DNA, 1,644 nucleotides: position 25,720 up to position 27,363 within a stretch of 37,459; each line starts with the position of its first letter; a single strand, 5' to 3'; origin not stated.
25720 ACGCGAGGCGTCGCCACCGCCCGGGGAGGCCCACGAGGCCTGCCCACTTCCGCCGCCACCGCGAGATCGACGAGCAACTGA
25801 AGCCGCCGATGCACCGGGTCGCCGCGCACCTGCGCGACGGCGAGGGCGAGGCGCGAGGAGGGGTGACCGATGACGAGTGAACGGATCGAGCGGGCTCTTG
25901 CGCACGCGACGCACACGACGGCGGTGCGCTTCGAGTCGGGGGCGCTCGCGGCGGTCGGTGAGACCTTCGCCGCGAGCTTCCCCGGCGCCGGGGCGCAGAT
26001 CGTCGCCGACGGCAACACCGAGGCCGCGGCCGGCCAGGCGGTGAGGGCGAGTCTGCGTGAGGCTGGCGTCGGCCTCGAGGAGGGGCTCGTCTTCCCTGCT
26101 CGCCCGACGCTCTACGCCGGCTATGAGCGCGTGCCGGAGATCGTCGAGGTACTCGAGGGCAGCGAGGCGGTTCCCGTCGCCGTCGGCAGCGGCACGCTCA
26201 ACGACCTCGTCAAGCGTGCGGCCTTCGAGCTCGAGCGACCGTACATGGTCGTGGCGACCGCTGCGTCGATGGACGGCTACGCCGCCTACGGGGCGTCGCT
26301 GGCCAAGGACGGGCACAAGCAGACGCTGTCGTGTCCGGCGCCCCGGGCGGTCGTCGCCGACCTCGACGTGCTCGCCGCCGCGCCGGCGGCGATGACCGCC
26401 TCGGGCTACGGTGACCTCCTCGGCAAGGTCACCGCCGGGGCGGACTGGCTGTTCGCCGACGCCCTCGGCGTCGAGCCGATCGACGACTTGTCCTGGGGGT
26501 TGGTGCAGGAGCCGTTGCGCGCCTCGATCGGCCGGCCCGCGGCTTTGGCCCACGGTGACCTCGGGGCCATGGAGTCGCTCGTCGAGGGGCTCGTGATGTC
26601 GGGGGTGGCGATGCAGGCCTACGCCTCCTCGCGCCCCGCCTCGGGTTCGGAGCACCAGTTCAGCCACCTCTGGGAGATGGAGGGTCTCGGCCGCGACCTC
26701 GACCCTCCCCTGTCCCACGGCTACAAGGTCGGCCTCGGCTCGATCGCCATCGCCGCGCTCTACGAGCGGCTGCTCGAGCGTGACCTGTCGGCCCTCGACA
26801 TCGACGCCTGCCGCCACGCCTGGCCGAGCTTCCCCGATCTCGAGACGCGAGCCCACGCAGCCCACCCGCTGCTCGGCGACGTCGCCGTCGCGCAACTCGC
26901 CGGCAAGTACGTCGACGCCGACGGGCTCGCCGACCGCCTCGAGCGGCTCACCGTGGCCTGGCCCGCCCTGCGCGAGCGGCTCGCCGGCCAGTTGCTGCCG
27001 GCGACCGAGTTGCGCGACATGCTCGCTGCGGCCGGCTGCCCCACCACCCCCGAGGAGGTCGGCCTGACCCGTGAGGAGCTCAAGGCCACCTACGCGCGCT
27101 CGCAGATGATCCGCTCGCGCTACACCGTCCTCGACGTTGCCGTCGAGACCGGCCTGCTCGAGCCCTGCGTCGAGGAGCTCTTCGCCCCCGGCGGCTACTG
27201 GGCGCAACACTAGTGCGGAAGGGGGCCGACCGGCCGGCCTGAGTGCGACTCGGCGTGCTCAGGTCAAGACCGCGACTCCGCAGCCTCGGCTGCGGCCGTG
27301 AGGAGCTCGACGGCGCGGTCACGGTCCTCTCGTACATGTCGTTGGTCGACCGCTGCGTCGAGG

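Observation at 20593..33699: Sugar/polyol-phosphate island beside tkt-tal resembling, but not matching, known erythritol/threitol routes to erythrose-4-phosphate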

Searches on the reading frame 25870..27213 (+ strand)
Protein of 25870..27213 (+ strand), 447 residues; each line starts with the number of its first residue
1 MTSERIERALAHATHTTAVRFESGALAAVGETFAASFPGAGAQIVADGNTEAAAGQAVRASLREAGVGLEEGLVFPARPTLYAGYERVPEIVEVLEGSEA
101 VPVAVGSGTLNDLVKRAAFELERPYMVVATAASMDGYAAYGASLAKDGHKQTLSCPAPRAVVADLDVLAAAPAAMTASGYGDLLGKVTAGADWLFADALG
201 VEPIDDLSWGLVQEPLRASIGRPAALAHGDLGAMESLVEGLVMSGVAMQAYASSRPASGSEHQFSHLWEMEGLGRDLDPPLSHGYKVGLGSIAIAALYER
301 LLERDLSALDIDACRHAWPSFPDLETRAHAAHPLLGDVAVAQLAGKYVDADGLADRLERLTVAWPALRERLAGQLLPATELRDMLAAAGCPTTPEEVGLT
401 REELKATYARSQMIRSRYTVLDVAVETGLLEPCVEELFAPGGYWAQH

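Call 6: search_protein_families(library=pfam, proteins=[window:25870-27213:+], max_evalue=0.01)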
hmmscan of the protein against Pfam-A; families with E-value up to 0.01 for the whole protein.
window:25870-27213:+ (447 aa): 2 families
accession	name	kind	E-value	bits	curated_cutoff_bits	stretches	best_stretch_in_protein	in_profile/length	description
PF13685.12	Fe-ADH_2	-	1.7e-32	112.9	28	1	21-172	2-149/149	Iron-containing alcohol dehydrogenase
PF00465.25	Fe-ADH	-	0.00043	20.4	31.3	1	17-154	2-155/168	Iron-containing alcohol dehydrogenase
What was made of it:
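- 25870..27213 (+): 447-aa AraM-like Fe-ADH_2 dehydrogenase ('G1PDH-like'), the signature gene of the module and the proposed polyol-phosphate dehydrogenase. Pfam Fe-ADH_2 112.9 bits (call 6).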

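Call 7: search_protein_families(library=ncbifam, proteins=[window:25870-27213:+], max_evalue=0.001)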
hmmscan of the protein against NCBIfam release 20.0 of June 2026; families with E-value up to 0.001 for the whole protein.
window:25870-27213:+ (447 aa): 3 families
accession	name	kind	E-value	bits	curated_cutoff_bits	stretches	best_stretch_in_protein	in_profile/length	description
NF002022.0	PRK00843.1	equivalog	4.2e-48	164.1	413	1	24-299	19-283/350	NAD(P)-dependent glycerol-1-phosphate dehydrogenase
NF006941.0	PRK09423.1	subfamily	8.8e-09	34.6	336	1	39-185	29-174/367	glycerol dehydrogenase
NF047954.1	PrpdilGlycDhGldA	equivalog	4.6e-05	22.8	700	1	57-185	47-174/365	bifunctional L-1,2-propanediol dehydrogenase/glycerol dehydrogenase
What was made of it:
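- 25870..27213 (+): G1PDH equivalog 164 < 413 (call 7).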

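Call 9: find_homologous_proteins(query=window:25870-27213:+)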
Query window:25870-27213:+ (447 aa): 5468 proteins with E <= 0.001 among 8000 candidates; the best 120 are listed.
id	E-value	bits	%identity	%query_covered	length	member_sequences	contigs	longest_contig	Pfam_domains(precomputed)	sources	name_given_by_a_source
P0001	4.9e-287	970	100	100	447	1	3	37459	PF13685.13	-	-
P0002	2.1e-242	823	86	100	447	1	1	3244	PF13685.13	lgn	-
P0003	2.0e-237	806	85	100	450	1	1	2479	PF13685.13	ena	-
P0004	4.2e-218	743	76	100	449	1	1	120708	PF13685.13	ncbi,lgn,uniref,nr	ncbi:glycerol-1-phosphate dehydrogenase [NAD(P)+] [Alkalispirochaeta americana]|uniref:Glycerol-1-ph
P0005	2.3e-205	701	75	100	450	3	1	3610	PF13685.13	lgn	-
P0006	8.2e-205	699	74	100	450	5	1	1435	PF13685.13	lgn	-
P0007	1.2e-185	636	67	100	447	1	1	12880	PF13685.13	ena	-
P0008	2.1e-183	628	68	100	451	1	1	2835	PF13685.13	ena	-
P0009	2.5e-182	625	67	100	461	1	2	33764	PF13685.13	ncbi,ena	-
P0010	1.0e-180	619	67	100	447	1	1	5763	PF13685.13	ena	-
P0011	3.2e-180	618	68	100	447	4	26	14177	PF13685.13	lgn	-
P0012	7.9e-178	610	65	100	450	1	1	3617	PF13685.13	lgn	-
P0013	3.2e-176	605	65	100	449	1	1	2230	PF13685.13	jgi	jgi:glycerol-1-phosphate dehydrogenase [NAD(P)+]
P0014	1.1e-175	603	63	100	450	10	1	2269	PF13685.13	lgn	-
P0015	1.8e-175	602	63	100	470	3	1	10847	PF13685.13,PF00465.26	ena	-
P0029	5.5e-173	594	64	100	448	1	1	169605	PF13685.13,PF00465.26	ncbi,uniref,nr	ncbi:sn-glycerol-1-phosphate dehydrogenase [Rubrobacter indicoceani]|uniref:sn-glycerol-1-phosphate 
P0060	6.3e-171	587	63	100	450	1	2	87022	PF13685.13,PF00465.26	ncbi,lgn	ncbi:MAG: iron-containing alcohol dehydrogenase [Egibacteraceae bacterium]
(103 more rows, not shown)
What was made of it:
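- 25870..27213 (+): More than 5000 homologs of about 450 aa (call 9).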

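Call 10: find_encoding_contigs(protein=P0004, flank=10000, max_places=2)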
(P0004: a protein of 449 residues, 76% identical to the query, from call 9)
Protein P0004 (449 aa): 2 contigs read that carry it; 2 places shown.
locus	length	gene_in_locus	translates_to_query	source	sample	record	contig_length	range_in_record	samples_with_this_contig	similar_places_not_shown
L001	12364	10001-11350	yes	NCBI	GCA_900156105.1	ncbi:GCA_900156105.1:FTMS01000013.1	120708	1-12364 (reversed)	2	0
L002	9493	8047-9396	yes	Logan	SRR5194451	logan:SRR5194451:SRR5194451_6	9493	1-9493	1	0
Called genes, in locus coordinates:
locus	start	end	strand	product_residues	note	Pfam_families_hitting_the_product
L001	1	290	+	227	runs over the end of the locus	PF00027:cNMP_binding, PF13545:HTH_Crp_2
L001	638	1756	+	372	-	PF00665:rve, PF13683:rve_3, PF09299:Mu-transpos_C (weak)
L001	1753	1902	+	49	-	-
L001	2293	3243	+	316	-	PF13545:HTH_Crp_2 (faint), PF04198:Sugar-bind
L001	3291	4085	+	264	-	PF00702:Hydrolase, PF13344:Hydrolase_6, PF13242:Hydrolase_like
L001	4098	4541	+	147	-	PF02502:LacAB_rpiB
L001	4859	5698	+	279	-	PF00456:Transketolase_N, PF13292:DXP_synthase_N, PF00676:E1_dh, PF09364:XFP_N (faint), PF02775:TPP_enzyme_C (weak)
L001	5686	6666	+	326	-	PF02779:Transket_pyr, PF02780:Transketolase_C, PF22613:Transketolase_C_1 (weak), PF17147:PFOR_II (weak)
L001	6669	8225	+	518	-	PF00370:FGGY_N, PF02782:FGGY_C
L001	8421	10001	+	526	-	PF00370:FGGY_N, PF02782:FGGY_C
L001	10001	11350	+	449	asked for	PF13685:Fe-ADH_2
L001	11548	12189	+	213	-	PF01609:DDE_Tnp_1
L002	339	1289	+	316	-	PF13545:HTH_Crp_2 (faint), PF04198:Sugar-bind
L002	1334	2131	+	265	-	PF00702:Hydrolase, PF13344:Hydrolase_6, PF13242:Hydrolase_like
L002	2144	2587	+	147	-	PF02502:LacAB_rpiB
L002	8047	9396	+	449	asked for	PF13685:Fe-ADH_2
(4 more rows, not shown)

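Call 11: find_encoding_contigs(protein=P0029, flank=10000, max_places=2)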
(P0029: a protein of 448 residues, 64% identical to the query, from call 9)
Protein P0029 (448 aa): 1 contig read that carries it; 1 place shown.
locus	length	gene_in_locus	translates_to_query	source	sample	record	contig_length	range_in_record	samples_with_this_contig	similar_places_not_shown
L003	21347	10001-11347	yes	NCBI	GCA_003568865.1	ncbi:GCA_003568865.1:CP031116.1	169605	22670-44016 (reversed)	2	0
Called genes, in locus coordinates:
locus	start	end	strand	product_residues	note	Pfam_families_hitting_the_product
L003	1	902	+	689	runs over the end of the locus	PF00456:Transketolase_N, PF02779:Transket_pyr, PF02780:Transketolase_C, PF22613:Transketolase_C_1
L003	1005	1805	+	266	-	PF00702:Hydrolase, PF13419:HAD_2, PF13242:Hydrolase_like (weak)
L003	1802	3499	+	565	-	PF00342:PGI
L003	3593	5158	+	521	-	PF00370:FGGY_N, PF02782:FGGY_C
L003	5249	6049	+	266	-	PF01791:DeoC, PF22649:Cgl0159 (weak)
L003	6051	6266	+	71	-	-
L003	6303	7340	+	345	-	PF08240:ADH_N, PF16912:Glu_dehyd_C, PF00107:ADH_zinc_N, PF13602:ADH_zinc_N_2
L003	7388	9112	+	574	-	PF02733:Dak1, PF02734:Dak2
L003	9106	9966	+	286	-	PF00702:Hydrolase, PF13344:Hydrolase_6, PF13242:Hydrolase_like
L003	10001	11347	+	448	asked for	PF00465:Fe-ADH (weak), PF13685:Fe-ADH_2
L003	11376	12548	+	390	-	PF00890:FAD_binding_2, PF01266:DAO, PF01494:FAD_binding_3 (faint), PF12831:FAD_oxidored (faint)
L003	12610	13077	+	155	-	PF02502:LacAB_rpiB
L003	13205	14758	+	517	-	PF00370:FGGY_N, PF02782:FGGY_C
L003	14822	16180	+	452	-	PF13685:Fe-ADH_2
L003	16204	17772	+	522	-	PF00370:FGGY_N, PF02782:FGGY_C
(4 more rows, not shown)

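Call 12: find_encoding_contigs(protein=P0060, flank=10000, max_places=2)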
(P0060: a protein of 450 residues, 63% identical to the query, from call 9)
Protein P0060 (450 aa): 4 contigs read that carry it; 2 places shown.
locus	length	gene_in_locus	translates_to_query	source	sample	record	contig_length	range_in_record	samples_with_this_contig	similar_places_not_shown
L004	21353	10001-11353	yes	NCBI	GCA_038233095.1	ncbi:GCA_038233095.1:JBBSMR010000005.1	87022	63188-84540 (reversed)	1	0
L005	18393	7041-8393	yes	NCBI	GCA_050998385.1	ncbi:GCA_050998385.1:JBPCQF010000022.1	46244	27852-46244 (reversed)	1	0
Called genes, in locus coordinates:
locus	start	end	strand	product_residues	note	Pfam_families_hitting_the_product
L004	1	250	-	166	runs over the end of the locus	-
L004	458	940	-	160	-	-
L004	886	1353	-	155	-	-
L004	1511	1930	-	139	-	-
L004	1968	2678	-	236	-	PF06026:Rib_5-P_isom_A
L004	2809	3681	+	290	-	PF00702:Hydrolase, PF13344:Hydrolase_6, PF13419:HAD_2 (weak), PF13242:Hydrolase_like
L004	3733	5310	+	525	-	PF00370:FGGY_N, PF02782:FGGY_C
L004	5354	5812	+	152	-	PF02502:LacAB_rpiB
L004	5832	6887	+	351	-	PF00389:2-Hacid_dh, PF02826:2-Hacid_dh_C, PF03446:NAD_binding_2 (weak)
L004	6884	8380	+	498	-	PF00370:FGGY_N, PF01869:BcrAD_BadFG (weak), PF02782:FGGY_C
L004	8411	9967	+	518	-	PF00370:FGGY_N, PF02782:FGGY_C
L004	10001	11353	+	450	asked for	PF00465:Fe-ADH (weak), PF13685:Fe-ADH_2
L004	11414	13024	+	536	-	PF00342:PGI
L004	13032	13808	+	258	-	PF00702:Hydrolase, PF13419:HAD_2, PF13242:Hydrolase_like (weak)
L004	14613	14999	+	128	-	PF03632:Glyco_hydro_65m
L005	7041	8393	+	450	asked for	PF00465:Fe-ADH (weak), PF13685:Fe-ADH_2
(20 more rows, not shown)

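Call 16: find_related_loci(query=A1, collection=genome_contigs, flank=10000)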
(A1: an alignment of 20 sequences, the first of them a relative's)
Query A1 (447 aa) in genome_contigs; peptide patterns used: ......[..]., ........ (x = any residue, [..] = any of these).
600 stretches matched a pattern (row limit reached: there are more); 593 encode a relative of the query (tblastn E <= 1e-3); the best 80 are kept; 80 distinct loci.
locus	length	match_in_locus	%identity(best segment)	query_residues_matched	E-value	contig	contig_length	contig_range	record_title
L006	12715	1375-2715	62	1-445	1e-179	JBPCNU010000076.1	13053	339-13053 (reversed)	MAG: Rubrobacter sp. isolate TH_ant_mag_138 S1Ck127_48884_flag_0_multi_6.9946_len_13053, whole genome shotgun sequence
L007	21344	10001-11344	62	1-446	3e-177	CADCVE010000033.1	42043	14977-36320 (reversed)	MAG: uncultured Rubrobacteraceae bacterium isolate AVDCRST_MAG28 genome assembly, contig: NODE200, whole genome shotgun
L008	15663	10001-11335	63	1-445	1e-174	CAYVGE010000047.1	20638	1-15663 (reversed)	MAG TPA_asm: uncultured Actinomycetota bacterium isolate SRP304980_co1_8 genome assembly, contig: NODE_1126_length_20638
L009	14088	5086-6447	61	1-446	6e-171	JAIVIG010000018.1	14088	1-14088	MAG: Actinomycetota bacterium isolate MAG54 MTG54_3175, whole genome shotgun sequence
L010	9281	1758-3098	61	1-446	3e-170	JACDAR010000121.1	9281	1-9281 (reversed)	MAG: Rubrobacter sp. isolate MGR_bin261 SD2897-2912_k127_4248850, whole genome shotgun sequence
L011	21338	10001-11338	61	1-445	7e-170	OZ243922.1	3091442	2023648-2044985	MAG: Rubrobacteraceae bacterium isolate 35edc2d0-de0b-429e-bf63-eb75aed4fed9 genome assembly, chromosome: 1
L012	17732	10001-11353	60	1-446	4e-169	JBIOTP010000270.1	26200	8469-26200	MAG: Solirubrobacteraceae bacterium isolate MAG157 k127_3144308, whole genome shotgun sequence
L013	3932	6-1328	60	9-447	4e-175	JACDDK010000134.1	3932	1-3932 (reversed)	MAG: Rubrobacter sp. isolate MGR_bin332 SD2900_NODE_11810_length_3932_cov_1.349803, whole genome shotgun sequence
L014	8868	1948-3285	60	1-445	5e-168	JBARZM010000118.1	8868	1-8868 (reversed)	MAG: Rubrobacteraceae bacterium isolate MFD12172_ilm_asm_bin25 k127_126702, whole genome shotgun sequence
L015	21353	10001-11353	59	1-446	1e-167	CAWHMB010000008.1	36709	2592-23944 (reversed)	MAG: uncultured Actinomycetes bacterium isolate MFD09603.bin.1.286 genome assembly, contig: contig_75923, whole genome s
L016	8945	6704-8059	61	1-447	1e-167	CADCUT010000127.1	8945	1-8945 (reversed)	MAG: uncultured Rubrobacteraceae bacterium isolate AVDCRST_MAG03 genome assembly, contig: NODE3453, whole genome shotgun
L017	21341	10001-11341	61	1-445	2e-167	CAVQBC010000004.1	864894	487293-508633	MAG: uncultured Solirubrobacteraceae bacterium isolate MFD02840.bin.1.57 genome assembly, contig: contig_5239, whole gen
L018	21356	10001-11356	60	1-447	3e-167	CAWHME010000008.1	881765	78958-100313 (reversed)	MAG: uncultured Solirubrobacterales bacterium isolate MFD09603.bin.1.254 genome assembly, contig: contig_5562, whole gen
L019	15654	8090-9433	62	1-446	9e-167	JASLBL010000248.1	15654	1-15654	MAG: Actinomycetes bacterium isolate CMU.bins.340 k141_10789886, whole genome shotgun sequence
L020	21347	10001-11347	60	1-446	2e-166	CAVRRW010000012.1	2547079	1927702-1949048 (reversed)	MAG: uncultured Solirubrobacterales bacterium isolate MFD09603.bin.1.382 genome assembly, contig: contig_55, whole genom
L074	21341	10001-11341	52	3-446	1e-135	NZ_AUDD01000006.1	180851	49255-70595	Acidipropionibacterium jensenii DSM 20535 H590DRAFT_scaffold00006.6_C, whole genome shotgun sequence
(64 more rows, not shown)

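Call 32: search_solved_structures(query=window:25870-27213:+, max_evalue=0.001, show_alignments=2)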
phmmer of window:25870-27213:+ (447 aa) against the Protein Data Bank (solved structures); distinct sequences matched with E-value up to 0.001: 10.
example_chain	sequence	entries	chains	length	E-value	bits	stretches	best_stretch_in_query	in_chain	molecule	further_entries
9h4x_A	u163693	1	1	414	1.2e-46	162.9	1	44-305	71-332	Glycerol-1-phosphate dehydrogenase [NAD(P)+]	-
3ce9_A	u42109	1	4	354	3.2e-24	88.9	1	103-304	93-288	Glycerol dehydrogenase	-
5fb3_A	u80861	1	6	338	8.4e-22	81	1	101-299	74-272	Glycerol-1-phosphate dehydrogenase [NAD(P)+]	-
4rgq_A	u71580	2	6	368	5.3e-21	78.3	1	103-301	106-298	Glycerol-1-phosphate dehydrogenase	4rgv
4rfl_A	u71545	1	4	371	5.4e-21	78.3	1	103-301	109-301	Glycerol-1-phosphate dehydrogenase [NAD(P)+]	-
1kq3_A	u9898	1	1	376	1.8e-06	30.5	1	89-185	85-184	glycerol dehydrogenase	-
1jpu_A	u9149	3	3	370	3.6e-06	29.5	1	42-325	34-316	glycerol dehydrogenase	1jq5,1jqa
6csj_A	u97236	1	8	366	0.00016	24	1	45-185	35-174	Glycerol dehydrogenase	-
3uhj_A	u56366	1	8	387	0.00025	23.4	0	86-185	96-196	Probable glycerol dehydrogenase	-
4mca_A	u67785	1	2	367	0.00069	21.9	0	24-187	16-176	Glycerol dehydrogenase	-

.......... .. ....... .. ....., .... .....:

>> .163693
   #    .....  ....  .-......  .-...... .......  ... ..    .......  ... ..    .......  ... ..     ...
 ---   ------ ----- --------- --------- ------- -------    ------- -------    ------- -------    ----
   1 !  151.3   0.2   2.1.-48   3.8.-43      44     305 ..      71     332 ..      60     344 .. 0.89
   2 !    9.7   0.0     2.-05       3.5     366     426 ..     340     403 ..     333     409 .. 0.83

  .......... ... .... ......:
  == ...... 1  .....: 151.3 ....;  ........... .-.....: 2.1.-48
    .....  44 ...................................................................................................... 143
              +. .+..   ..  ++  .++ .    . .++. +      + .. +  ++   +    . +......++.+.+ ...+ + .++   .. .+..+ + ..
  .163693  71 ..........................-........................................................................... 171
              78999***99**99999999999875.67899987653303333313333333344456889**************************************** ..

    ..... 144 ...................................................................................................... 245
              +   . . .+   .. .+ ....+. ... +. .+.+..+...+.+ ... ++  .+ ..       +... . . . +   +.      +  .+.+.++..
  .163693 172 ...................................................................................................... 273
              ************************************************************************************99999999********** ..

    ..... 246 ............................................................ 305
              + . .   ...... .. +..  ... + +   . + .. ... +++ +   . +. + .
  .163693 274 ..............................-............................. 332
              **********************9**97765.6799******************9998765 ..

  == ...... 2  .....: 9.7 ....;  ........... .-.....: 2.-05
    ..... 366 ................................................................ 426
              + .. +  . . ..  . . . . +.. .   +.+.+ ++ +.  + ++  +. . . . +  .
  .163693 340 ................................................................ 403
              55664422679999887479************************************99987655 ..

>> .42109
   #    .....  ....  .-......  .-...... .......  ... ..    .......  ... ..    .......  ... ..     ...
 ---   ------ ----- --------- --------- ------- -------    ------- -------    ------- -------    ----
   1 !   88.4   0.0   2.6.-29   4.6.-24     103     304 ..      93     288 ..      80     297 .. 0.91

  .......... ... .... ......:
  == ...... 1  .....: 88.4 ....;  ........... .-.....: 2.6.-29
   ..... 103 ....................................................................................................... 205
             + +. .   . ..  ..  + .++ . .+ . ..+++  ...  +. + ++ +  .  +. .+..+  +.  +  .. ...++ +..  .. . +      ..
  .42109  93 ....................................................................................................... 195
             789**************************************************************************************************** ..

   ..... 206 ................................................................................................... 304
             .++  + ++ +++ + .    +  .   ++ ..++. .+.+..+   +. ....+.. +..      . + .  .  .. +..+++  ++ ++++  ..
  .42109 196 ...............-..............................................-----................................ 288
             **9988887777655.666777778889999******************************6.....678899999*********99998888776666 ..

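Call 36: search_protein_families(library=pfam, proteins=[L074:6187-7266:+, L074:11432-13162:+, L074:13155-13919:+], max_evalue=0.01)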
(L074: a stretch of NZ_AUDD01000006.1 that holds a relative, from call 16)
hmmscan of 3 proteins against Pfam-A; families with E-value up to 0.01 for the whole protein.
L074:6187-7266:+ (359 aa): 0 families

L074:11432-13162:+ (576 aa): 3 families
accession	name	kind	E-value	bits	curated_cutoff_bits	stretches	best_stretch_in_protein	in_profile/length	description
PF02782.22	FGGY_C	-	3.4e-37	128.6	27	1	290-487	2-198/198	FGGY family of carbohydrate kinases, C-terminal domain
PF00370.27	FGGY_N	-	2.1e-07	31.2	28.8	1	5-278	1-243/245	FGGY family of carbohydrate kinases, N-terminal domain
PF03702.20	AnmK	-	0.0017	17.9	24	1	407-463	259-312/367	Anhydro-N-acetylmuramic acid kinase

L074:13155-13919:+ (254 aa): 1 family
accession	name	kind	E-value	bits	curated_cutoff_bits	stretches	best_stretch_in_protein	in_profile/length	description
PF00596.27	Aldolase_II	-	3.6e-46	157.8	22.2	1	29-214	2-181/183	Class II Aldolase and Adducin N-terminal domain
